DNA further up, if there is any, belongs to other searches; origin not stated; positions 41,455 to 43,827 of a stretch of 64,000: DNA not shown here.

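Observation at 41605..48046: Flagellin glycosylation island: three large glycosyltransferases inserted between fliC and flaG-fliD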

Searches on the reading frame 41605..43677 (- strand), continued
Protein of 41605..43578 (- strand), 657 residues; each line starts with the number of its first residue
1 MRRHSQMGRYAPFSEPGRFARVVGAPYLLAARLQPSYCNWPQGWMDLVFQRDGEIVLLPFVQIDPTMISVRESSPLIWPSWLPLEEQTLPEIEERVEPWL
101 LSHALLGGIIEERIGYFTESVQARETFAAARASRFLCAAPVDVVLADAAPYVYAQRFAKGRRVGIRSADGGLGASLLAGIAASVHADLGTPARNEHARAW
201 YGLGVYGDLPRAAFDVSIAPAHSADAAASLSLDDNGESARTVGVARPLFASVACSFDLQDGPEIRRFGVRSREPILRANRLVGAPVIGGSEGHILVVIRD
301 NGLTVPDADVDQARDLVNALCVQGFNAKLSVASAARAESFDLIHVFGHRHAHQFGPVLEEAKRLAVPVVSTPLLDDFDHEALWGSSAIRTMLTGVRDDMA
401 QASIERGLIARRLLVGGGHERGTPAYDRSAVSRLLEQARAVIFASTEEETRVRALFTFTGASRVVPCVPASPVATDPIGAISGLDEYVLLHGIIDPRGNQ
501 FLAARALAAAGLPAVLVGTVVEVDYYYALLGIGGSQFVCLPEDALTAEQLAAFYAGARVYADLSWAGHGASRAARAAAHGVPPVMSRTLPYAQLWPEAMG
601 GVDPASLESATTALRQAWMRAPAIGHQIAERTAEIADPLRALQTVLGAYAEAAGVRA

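Call 43: search_protein_families(library=pfam, proteins=[P0179, P0184, P0185, P0187, P0144, P0166, P0174, P0162, P0101, P0122], max_evalue=0.01)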
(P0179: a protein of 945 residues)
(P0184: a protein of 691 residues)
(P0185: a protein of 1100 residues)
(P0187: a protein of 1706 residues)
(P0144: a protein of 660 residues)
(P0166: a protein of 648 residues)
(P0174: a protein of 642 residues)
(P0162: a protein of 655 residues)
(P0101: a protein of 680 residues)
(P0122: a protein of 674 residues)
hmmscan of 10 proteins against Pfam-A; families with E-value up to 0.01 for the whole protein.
P0179 (945 aa): 3 families
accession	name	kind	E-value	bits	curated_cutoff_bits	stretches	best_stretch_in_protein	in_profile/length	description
PF00534.26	Glycos_transf_1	-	4.4e-31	108.2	26.4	2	360-502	16-164/172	Glycosyl transferases group 1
PF13692.12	Glyco_trans_1_4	-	9.6e-25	87.9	27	2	362-493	4-139/142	Glycosyl transferases group 1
PF20706.3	GT4-conflict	-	0.0016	18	26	0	822-870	275-323/385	Family 4 Glycosyltransferase in conflict systems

P0184 (691 aa): 4 families
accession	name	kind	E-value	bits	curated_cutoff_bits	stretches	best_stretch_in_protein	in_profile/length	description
PF00534.26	Glycos_transf_1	-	3.1e-12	46.8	26.4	1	511-647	17-162/172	Glycosyl transferases group 1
PF13692.12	Glyco_trans_1_4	-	2.5e-09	38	27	1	512-640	4-139/142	Glycosyl transferases group 1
PF13439.12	Glyco_transf_4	-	1.4e-05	25.6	28.5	0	319-353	2-36/170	Glycosyltransferase Family 4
PF13524.12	Glyco_trans_1_2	-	1.4e-05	25.5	25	1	526-669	4-140/144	Glycosyl transferase-like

P0185 (1100 aa): 4 families
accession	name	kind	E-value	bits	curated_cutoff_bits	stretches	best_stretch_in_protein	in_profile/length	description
PF00534.26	Glycos_transf_1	-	8e-41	139.9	26.4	3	326-469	16-167/172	Glycosyl transferases group 1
PF13692.12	Glyco_trans_1_4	-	3.4e-40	138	27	3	326-458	2-140/142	Glycosyl transferases group 1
PF20706.3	GT4-conflict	-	1.8e-11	44.1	26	1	380-456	265-335/385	Family 4 Glycosyltransferase in conflict systems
PF13439.12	Glyco_transf_4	-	7.6e-08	33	28.5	1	626-693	85-152/170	Glycosyltransferase Family 4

P0187 (1706 aa): 6 families
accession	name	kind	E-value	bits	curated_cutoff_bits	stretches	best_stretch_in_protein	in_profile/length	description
PF00534.26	Glycos_transf_1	-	1.9e-41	141.9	26.4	3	875-995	14-131/172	Glycosyl transferases group 1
PF13692.12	Glyco_trans_1_4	-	4.6e-40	137.6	27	3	481-611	3-139/142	Glycosyl transferases group 1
PF20706.3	GT4-conflict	-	7.2e-14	52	26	2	534-615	265-340/385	Family 4 Glycosyltransferase in conflict systems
PF13439.12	Glyco_transf_4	-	5.3e-11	43.3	28.5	1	300-462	44-169/170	Glycosyltransferase Family 4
PF13579.12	Glyco_trans_4_4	-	2.4e-07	31.7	29.7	1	293-457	36-157/158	Glycosyl transferase 4-like domain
PF13524.12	Glyco_trans_1_2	-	4.3e-05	23.9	25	1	134-213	2-88/144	Glycosyl transferase-like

P0144 (660 aa): 0 families

P0166 (648 aa): 0 families

P0174 (642 aa): 0 families

P0162 (655 aa): 0 families

P0101 (680 aa): 0 families

P0122 (674 aa): 0 families

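Call 47: find_related_loci(query=A1, collection=genome_contigs, flank=8000)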
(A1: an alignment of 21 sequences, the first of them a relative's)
Query A1 (657 aa) in genome_contigs; peptide patterns used: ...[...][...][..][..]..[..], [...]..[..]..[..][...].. (x = any residue, [..] = any of these).
86 stretches matched a pattern; 24 encode a relative of the query (tblastn E <= 1e-3); 24 distinct loci.
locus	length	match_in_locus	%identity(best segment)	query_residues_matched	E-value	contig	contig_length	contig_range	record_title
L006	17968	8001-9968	70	1-656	0e+0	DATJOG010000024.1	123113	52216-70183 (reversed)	MAG TPA_asm: Candidatus Acidiferrales bacterium isolate SMAG_U14881 k141_463242, whole genome shotgun sequence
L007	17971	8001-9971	70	1-657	0e+0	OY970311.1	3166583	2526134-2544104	MAG: Candidatus Eremiobacteraeota bacterium isolate MFD04463.bin.c.13 genome assembly, chromosome: 1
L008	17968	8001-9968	62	1-656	0e+0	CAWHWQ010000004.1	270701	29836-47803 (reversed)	MAG: Candidatus Eremiobacteraeota bacterium isolate MFD04434.bin.2.23 genome assembly, contig: contig_22549, whole genom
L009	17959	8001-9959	61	4-657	0e+0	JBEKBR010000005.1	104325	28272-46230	MAG: Candidatus Aquilonibacter sp. isolate SPRUCE 140 SPRUCE_140_5, whole genome shotgun sequence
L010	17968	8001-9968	62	1-656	0e+0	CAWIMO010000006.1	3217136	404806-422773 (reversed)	MAG: Candidatus Eremiobacteraeota bacterium isolate MFD04434.bin.1.187 genome assembly, contig: contig_9005, whole genom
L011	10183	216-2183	60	1-656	0e+0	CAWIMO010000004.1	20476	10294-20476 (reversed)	MAG: Candidatus Eremiobacteraeota bacterium isolate MFD04434.bin.1.187 genome assembly, contig: contig_52821, whole geno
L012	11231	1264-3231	60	1-656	0e+0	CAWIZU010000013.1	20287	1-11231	MAG: Candidatus Eremiobacteraeota bacterium isolate MFD06092.bin.2.74 genome assembly, contig: contig_45491, whole genom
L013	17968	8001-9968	60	1-656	0e+0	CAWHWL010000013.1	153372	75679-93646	MAG: Candidatus Eremiobacteraeota bacterium isolate MFD04434.bin.1.159 genome assembly, contig: contig_52818, whole geno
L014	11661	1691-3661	60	1-657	0e+0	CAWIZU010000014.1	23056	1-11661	MAG: Candidatus Eremiobacteraeota bacterium isolate MFD06092.bin.2.74 genome assembly, contig: contig_45492, whole genom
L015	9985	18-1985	59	1-656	0e+0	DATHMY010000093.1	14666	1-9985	MAG TPA_asm: Candidatus Acidoferrum sp. isolate SMAG_U12644 k141_3009223, whole genome shotgun sequence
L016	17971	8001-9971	60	1-657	0e+0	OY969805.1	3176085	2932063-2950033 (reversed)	MAG: Candidatus Eremiobacteraeota bacterium isolate MFD04463.bin.c.12 genome assembly, chromosome: 1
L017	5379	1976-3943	61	1-656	0e+0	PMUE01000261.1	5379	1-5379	MAG: Vulcanimicrobiota bacterium isolate palsa_1484 73.20110700_P2S.14_contig_32953, whole genome shotgun sequence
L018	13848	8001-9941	60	1-647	0e+0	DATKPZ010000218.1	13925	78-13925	MAG TPA_asm: Alphaproteobacteria bacterium isolate SMAG_U14804 k141_812964, whole genome shotgun sequence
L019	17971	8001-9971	61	1-657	0e+0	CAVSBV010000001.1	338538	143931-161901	MAG: Candidatus Eremiobacteraeota bacterium isolate MFD05705.bin.1.3 genome assembly, contig: contig_12771, whole genome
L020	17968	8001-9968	61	1-656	0e+0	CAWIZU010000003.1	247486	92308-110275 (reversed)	MAG: Candidatus Eremiobacteraeota bacterium isolate MFD06092.bin.2.74 genome assembly, contig: contig_107430, whole geno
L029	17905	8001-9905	28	15-652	9e-44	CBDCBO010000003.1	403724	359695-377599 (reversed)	MAG: Candidatus Velthaea sp. isolate 2ea73118-61e7-4ed0-8597-0790c153c079 genome assembly, contig: contig_3, whole genom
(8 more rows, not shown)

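Call 48: list_cluster_members(proteins=[P0050, P0060, P0091, P0101, P0122, P0127, P0144, P0166, P0174, P0184])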
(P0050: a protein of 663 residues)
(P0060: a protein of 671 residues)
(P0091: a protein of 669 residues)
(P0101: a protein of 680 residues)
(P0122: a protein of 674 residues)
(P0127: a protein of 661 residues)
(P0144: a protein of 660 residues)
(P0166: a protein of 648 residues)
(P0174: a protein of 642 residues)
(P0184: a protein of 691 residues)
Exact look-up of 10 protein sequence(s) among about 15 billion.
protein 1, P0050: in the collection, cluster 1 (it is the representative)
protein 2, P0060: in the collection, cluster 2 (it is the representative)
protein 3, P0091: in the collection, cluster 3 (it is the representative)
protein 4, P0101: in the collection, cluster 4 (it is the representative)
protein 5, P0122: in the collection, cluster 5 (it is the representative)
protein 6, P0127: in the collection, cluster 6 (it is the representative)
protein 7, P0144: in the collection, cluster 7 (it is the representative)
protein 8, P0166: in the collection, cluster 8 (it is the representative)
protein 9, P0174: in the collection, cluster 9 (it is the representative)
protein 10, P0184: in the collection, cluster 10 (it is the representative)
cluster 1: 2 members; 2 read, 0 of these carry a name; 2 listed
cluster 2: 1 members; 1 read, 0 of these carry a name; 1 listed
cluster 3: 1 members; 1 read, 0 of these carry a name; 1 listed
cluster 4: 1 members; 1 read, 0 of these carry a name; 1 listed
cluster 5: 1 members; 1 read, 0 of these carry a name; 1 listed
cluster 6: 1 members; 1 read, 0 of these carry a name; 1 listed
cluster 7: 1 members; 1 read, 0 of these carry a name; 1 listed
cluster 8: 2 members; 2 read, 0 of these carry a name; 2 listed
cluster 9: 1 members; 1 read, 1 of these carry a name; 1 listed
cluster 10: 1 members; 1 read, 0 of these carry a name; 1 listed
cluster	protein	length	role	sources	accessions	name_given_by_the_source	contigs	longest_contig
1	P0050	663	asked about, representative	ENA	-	-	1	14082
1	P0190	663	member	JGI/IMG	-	-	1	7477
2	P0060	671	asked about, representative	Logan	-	-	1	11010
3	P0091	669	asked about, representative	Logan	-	-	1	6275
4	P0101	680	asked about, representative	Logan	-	-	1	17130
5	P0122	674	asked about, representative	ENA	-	-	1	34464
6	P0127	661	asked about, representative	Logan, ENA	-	-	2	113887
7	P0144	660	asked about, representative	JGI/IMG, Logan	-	-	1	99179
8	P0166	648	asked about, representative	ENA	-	-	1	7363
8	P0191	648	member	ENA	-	-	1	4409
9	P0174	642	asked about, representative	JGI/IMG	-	hypothetical protein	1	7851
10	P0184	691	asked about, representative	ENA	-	-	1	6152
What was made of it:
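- Tried and rejected: Taxon names for distant members. list_cluster_members gave no names (call 48).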

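Call 49: find_encoding_contigs(protein=P0144, flank=10000, max_places=1)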
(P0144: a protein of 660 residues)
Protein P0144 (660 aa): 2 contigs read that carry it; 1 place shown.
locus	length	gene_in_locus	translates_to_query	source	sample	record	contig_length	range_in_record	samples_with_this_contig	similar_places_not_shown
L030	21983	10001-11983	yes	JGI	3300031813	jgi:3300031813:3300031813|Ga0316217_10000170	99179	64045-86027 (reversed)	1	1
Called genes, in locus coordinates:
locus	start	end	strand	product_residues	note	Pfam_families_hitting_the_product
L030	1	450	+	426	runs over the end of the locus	PF00669:Flagellin_N, PF07196:Flagellin_IN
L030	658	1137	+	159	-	PF02623:FliW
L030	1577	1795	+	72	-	PF02599:CsrA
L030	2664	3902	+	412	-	PF00669:Flagellin_N, PF00700:Flagellin_C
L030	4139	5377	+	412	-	PF00669:Flagellin_N, PF00700:Flagellin_C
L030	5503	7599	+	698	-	PF00535:Glycos_transf_2, PF21545:T7SS_EccA1_N (faint), PF17874:TPR_MalT (weak), PF12569:NatA_aux_su (faint), PF12895:ANAPC3 (faint), PF21033:RMD1-3 (faint), PF13424:TPR_12 (weak), PF14559:TPR_19 (weak), +16 more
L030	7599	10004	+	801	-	PF00535:Glycos_transf_2 (faint)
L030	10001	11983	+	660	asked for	-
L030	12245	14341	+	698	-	PF02465:FliD_N, PF07195:FliD_C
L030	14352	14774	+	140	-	PF02561:FliS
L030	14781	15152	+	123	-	-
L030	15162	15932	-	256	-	-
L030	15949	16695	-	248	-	-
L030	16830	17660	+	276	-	PF00483:NTP_transferase, PF12804:NTP_transf_3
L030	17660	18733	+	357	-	PF04321:RmlD_sub_bind (weak), PF01370:Epimerase, PF16363:GDP_Man_Dehyd, PF02719:Polysacc_synt_2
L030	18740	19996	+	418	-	PF08421:Methyltransf_13, PF13489:Methyltransf_23, PF08241:Methyltransf_11, PF08242:Methyltransf_12, PF13649:Methyltransf_25, PF08484:Methyltransf_14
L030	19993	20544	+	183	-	PF00908:dTDP_sugar_isom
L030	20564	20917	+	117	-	-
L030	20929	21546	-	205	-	-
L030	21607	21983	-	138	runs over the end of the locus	-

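Call 50: find_encoding_contigs(protein=P0127, flank=10000, max_places=1)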
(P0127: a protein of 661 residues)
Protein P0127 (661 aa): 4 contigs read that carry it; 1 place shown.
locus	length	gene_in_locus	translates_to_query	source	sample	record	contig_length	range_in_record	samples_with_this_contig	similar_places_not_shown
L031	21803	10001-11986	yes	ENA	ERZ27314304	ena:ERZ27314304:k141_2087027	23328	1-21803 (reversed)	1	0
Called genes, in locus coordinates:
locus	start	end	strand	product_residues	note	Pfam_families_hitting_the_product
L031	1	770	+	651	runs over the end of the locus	PF00535:Glycos_transf_2, PF13428:TPR_14 (faint), PF13431:TPR_17 (faint), PF00515:TPR_1 (faint), PF07719:TPR_2 (faint), PF13181:TPR_8 (faint), PF13424:TPR_12 (faint), PF13432:TPR_16 (weak), +3 more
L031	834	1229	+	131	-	-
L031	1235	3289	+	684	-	PF02465:FliD_N, PF07195:FliD_C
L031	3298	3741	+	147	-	PF02561:FliS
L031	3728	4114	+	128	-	-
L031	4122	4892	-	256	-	-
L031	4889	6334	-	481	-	-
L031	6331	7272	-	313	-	PF13191:AAA_16, PF13401:AAA_22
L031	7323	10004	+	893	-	PF00535:Glycos_transf_2, PF13641:Glyco_tranf_2_3, PF13632:Glyco_trans_2_3 (faint), PF02709:Glyco_transf_7C (faint), PF00535:Glycos_transf_2, PF10111:Glyco_tranf_2_2 (weak), PF13641:Glyco_tranf_2_3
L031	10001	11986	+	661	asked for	-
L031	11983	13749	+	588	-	PF00535:Glycos_transf_2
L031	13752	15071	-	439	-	PF08421:Methyltransf_13, PF13489:Methyltransf_23, PF08241:Methyltransf_11 (faint), PF08242:Methyltransf_12 (faint), PF08484:Methyltransf_14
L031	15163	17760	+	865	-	PF13489:Methyltransf_23 (weak), PF08241:Methyltransf_11 (weak), PF08242:Methyltransf_12 (weak)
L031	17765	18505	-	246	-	PF00483:NTP_transferase, PF12804:NTP_transf_3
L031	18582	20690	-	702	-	PF00009:GTP_EFTU, PF01926:MMR_HSR1 (faint), PF01583:APS_kinase, PF13671:AAA_33 (weak)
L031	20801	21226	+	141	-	PF16798:DUF5069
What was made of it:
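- On Flagellin glycosylation island: It is adjacent to fliS in L030 and close in L031 (calls 49, 50).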

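Call 65: find_homologous_proteins(query=P0144, max_evalue=1e-20)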
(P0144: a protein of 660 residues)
Query P0144 (660 aa): 1 proteins with E <= 1e-20 among 8000 candidates.
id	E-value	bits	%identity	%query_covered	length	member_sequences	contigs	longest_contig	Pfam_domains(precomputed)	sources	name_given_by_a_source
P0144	0.0e+0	1494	100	100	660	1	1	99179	-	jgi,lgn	-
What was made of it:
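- Tried and rejected: A homologue search with P0144 returned only P0144 itself, a wasted search (call 65).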

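Call 67: search_protein_families(library=ncbifam, proteins=[window:41605-43578:-], max_evalue=0.001)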
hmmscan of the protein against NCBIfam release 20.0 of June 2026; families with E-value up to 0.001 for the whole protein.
window:41605-43578:- (657 aa): 0 families

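Call 73: find_encoding_contigs(protein=P0184, flank=6000, max_places=2)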
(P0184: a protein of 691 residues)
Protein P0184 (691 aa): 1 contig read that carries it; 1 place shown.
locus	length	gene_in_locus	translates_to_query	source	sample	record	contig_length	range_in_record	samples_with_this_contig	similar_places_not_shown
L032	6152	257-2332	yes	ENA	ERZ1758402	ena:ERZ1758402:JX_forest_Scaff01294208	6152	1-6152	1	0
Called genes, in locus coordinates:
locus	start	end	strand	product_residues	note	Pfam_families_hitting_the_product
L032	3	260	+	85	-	?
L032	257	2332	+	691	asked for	PF13439:Glyco_transf_4 (faint), PF00534:Glycos_transf_1, PF13692:Glyco_trans_1_4, PF13524:Glyco_trans_1_2 (faint)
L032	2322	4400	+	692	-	PF00534:Glycos_transf_1, PF13692:Glyco_trans_1_4, PF13524:Glyco_trans_1_2 (weak)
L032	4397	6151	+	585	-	?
